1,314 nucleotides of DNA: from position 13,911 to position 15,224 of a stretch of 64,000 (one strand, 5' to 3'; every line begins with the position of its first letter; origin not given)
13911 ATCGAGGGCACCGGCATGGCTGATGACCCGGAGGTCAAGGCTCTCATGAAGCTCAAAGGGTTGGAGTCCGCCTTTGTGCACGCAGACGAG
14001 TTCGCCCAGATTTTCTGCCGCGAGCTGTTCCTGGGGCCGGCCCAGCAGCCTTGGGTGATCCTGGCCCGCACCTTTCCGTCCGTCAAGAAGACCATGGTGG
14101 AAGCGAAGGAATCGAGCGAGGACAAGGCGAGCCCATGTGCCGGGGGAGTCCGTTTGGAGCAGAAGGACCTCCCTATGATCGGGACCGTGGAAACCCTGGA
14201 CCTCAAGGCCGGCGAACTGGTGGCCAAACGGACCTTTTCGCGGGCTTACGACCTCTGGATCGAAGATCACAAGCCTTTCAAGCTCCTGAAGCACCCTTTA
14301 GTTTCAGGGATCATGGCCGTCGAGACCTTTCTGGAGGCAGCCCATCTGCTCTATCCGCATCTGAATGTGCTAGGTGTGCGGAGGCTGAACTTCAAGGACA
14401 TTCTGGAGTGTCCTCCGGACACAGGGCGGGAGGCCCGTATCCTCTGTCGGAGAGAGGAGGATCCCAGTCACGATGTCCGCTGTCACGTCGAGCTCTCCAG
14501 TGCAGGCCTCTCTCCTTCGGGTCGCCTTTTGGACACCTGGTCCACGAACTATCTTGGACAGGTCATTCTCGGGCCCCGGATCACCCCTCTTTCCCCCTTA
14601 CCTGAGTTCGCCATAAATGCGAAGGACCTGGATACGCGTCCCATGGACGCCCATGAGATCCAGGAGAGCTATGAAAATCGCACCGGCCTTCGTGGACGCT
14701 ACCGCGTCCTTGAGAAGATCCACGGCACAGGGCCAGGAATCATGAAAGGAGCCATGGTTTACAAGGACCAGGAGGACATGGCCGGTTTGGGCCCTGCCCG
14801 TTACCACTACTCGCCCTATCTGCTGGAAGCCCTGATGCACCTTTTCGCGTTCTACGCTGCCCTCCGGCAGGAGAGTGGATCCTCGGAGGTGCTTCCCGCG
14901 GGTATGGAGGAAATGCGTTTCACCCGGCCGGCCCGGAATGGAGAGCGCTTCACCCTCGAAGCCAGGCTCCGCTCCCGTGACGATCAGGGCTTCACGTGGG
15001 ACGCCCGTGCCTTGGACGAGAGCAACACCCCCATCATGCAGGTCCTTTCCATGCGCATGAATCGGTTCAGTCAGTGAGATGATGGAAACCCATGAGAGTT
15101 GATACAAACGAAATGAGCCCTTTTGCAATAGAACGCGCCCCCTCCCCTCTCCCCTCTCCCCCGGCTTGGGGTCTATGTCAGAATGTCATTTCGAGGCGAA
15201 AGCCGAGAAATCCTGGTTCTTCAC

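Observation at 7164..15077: Megasynthase with non-canonical domain order ER'-ER-KS-AT-ACP-KR-DH (PfaD fused in front of a PfaA-like module, single ACP, no release domain)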

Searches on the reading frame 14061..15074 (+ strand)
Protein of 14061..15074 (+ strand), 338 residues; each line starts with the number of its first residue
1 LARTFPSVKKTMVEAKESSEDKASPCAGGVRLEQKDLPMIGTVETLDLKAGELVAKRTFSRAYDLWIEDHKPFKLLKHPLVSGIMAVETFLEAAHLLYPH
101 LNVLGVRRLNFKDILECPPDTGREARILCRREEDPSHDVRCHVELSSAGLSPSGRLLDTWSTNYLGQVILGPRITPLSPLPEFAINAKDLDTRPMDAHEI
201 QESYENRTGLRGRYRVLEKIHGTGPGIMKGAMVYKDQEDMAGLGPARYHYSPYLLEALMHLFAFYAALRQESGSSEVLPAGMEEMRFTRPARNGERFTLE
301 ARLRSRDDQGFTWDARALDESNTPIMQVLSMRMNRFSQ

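Call 33: search_solved_structures(query=window:14061-15074:+, max_evalue=1, show_alignments=3)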
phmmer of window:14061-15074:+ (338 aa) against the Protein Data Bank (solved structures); distinct sequences matched with E-value up to 1: 0.

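Call 39: search_solved_structures(query=A2, max_evalue=10, show_alignments=2)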
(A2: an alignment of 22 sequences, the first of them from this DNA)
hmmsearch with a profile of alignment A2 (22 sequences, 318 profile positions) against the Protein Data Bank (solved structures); distinct sequences matched with E-value up to 10: 17.
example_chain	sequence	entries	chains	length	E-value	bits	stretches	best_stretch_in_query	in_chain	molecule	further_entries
3kg8_A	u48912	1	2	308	4.9e-06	28.6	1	37-311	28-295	CurJ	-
5tz6_A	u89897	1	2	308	3.7e-05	25.8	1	65-311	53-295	CurJ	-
5buy_A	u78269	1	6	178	0.0055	18.6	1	238-305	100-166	3-hydroxyacyl-[acyl-carrier-protein] dehydratase FabZ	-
6mbf_A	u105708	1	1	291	0.037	15.9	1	193-316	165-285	GphF Dehydratase 1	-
6mbh_A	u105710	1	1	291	0.037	15.9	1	193-316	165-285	GphF Dehydratase 1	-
3kg9_A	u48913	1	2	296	0.038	15.9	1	135-279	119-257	CurK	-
5tz5_A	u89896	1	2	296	0.038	15.9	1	135-279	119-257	CurK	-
5tz7_A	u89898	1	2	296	0.048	15.5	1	135-279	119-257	CurK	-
6mbg_A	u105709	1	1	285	0.06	15.2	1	193-315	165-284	GphF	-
8qk4_A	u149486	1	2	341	0.095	14.6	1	227-315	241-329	Polyketide synthase PksJ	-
1u1z_A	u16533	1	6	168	0.22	13.4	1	17-77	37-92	(3R)-hydroxymyristoyl-[acyl carrier protein] dehydratase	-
2okh_A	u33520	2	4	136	0.35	12.7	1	229-313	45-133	Beta-hydroxyacyl-ACP dehydratase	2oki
1zhg_A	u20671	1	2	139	0.36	12.6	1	228-313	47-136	beta hydroxyacyl-acyl carrier protein dehydratase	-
1z6b_A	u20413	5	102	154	0.42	12.4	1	228-313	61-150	fatty acid synthesis protein | Beta-hydroxyacyl-ACP dehydratase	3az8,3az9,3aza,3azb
8bnv_A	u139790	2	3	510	1.1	11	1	241-271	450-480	AAA family ATPase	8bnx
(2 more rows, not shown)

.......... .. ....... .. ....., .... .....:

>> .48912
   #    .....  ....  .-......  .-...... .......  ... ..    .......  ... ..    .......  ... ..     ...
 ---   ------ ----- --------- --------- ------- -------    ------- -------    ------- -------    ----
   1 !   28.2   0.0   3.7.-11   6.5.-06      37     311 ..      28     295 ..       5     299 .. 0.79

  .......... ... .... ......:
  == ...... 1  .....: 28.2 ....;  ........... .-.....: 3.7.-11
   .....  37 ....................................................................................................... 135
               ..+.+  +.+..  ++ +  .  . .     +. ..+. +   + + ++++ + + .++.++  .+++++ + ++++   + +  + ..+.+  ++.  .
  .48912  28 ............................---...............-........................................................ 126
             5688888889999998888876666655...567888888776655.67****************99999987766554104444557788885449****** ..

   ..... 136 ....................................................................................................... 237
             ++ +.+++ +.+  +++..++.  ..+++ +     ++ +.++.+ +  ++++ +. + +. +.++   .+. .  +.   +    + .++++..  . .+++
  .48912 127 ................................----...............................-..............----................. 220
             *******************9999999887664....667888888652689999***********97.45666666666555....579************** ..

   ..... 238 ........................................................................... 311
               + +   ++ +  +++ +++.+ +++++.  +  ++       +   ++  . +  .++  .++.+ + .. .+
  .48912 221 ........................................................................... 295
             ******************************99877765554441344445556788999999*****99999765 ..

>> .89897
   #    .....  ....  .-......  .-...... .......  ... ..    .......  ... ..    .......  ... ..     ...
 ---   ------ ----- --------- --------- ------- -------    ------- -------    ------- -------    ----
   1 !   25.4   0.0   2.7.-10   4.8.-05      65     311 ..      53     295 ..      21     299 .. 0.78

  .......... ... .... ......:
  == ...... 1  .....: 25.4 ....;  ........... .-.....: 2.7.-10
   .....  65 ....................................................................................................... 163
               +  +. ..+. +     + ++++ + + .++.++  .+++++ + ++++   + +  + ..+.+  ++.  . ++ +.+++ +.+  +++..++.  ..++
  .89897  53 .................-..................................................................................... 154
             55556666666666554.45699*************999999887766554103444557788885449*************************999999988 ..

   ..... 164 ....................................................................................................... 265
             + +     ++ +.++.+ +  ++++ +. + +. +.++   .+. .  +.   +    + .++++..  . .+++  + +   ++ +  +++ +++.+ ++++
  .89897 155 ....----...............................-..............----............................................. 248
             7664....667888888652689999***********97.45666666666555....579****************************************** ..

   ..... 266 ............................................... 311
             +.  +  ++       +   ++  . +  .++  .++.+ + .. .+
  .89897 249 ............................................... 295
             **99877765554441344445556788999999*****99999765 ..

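Call 46: predict_structure(alignment_id=A2)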
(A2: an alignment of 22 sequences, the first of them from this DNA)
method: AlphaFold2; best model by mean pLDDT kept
length: 318 residues; sequences in the alignment: 22
mean_pLDDT: 88.2   pTM: 0.88
mean pLDDT of the five models: 88.2, 87.3, 86.6, 86.2, 83.5
residues with pLDDT >= 90: 190; 70-90: 100; 50-70: 25; < 50: 3
segments of 3 or more residues with pLDDT < 50: none
pLDDT, mean of each block of 10 residues (from residue 1): 62 86 92 95 79 70 92 94 96 87 94 83 95 86 97 92 94 94 80 87 97 85 77 93 87 69 96 96 93 97 97 82
secondary structure, 60 per line:
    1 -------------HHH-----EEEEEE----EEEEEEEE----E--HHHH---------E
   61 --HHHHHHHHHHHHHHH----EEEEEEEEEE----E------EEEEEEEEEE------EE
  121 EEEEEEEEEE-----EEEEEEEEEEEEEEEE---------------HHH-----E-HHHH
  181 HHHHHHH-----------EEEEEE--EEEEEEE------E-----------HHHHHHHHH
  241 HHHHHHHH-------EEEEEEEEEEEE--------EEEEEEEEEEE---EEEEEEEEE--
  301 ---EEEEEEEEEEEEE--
elements in order: E22-27 E32-39 H47-50 H63-77 E82-91 E103-112 E119-130 E136-151 H177-187 E199-204 E207-213 H232-248 E256-267 E276-286 E290-298 E304-316

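Call 50: fold_search(model_id=the predicted structure, library=pdb)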
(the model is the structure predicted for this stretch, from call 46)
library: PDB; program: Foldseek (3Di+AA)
matches with E <= 10: 1105; with E <= 0.001: 297
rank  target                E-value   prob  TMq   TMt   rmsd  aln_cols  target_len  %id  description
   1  9x2b_A                1.9e-14  1.00  0.68  0.11   4.8       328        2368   15  Cryo-EM structure of PsoA in apo state (PsoA-PKS-II) (released 2026-04-08)
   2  7zmf_B                2.5e-14  1.00  0.67  0.75   4.7       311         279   14  Dehydratase domain of module 3 from Brevibacillus Brevis orphan BGC11 (released 2022-09-21)
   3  3kg6_D                4.3e-14  1.00  0.68  0.77   4.7       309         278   14  Dehydratase domain from CurF module of Curacin polyketide synthase (released 2010-01-19)
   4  3kg8_A                6.6e-14  1.00  0.67  0.74   4.8       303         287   16  Dehydratase domain from CurJ module of Curacin polyketide synthase (released 2010-01-19)
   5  5tz6_B                6.9e-14  1.00  0.66  0.73   4.8       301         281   17  Crystal Structure of CurJ Dehydratase H978F Inactive Mutant In Complex with Compound 21 (released 2017-01-11)
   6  5bp4_A                9.6e-14  1.00  0.69  0.22   5.6       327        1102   16  Modifying region (DH-ER-KR) of a mycocerosic acid synthase-like (MAS-like) PKS (released 2016-03-09)
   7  7zsk_A                9.6e-14  1.00  0.66  0.16   4.9       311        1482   15  K3DAK4 bimodule core of BGC11 from Brevibacillus brevis. (released 2022-09-21)
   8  5j6o                  9.6e-14  1.00  0.64  0.72   5.1       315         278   14  Crystal structure of a trans-AT PKS dehydratase domain of C0ZGQ7 from Brevibacillus brevis (released 2017-05-24)
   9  5tz6_A                1.1e-13  1.00  0.67  0.73   4.9       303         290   16  Crystal Structure of CurJ Dehydratase H978F Inactive Mutant In Complex with Compound 21 (released 2017-01-11)
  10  8i4y_A                1.1e-13  1.00  0.63  0.14   4.7       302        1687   18  CalA3 complex structure with amidation product (released 2023-02-22)
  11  3kg6_A                1.3e-13  1.00  0.64  0.73   4.8       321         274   14  Dehydratase domain from CurF module of Curacin polyketide synthase (released 2010-01-19)
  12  3kg6_B                1.7e-13  1.00  0.73  0.82   4.2       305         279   15  Dehydratase domain from CurF module of Curacin polyketide synthase (released 2010-01-19)
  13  7wvz_B                1.7e-13  1.00  0.64  0.14   6.2       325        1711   18  CalA3_modular PKS_KS-AT-DH-KR (released 2023-02-22)
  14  6mbh                  1.8e-13  1.00  0.67  0.74   4.6       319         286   19  GphF DH1 P1711L, L1744P variant: An isomerase-inactive variant of GphF DH1 (released 2018-09-19)
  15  5bp4_E                1.8e-13  1.00  0.64  0.21   5.4       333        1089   15  Modifying region (DH-ER-KR) of a mycocerosic acid synthase-like (MAS-like) PKS (released 2016-03-09)
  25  3kg8_B                4.0e-13  1.00  0.66  0.75   4.8       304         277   15  Dehydratase domain from CurJ module of Curacin polyketide synthase (released 2010-01-19)
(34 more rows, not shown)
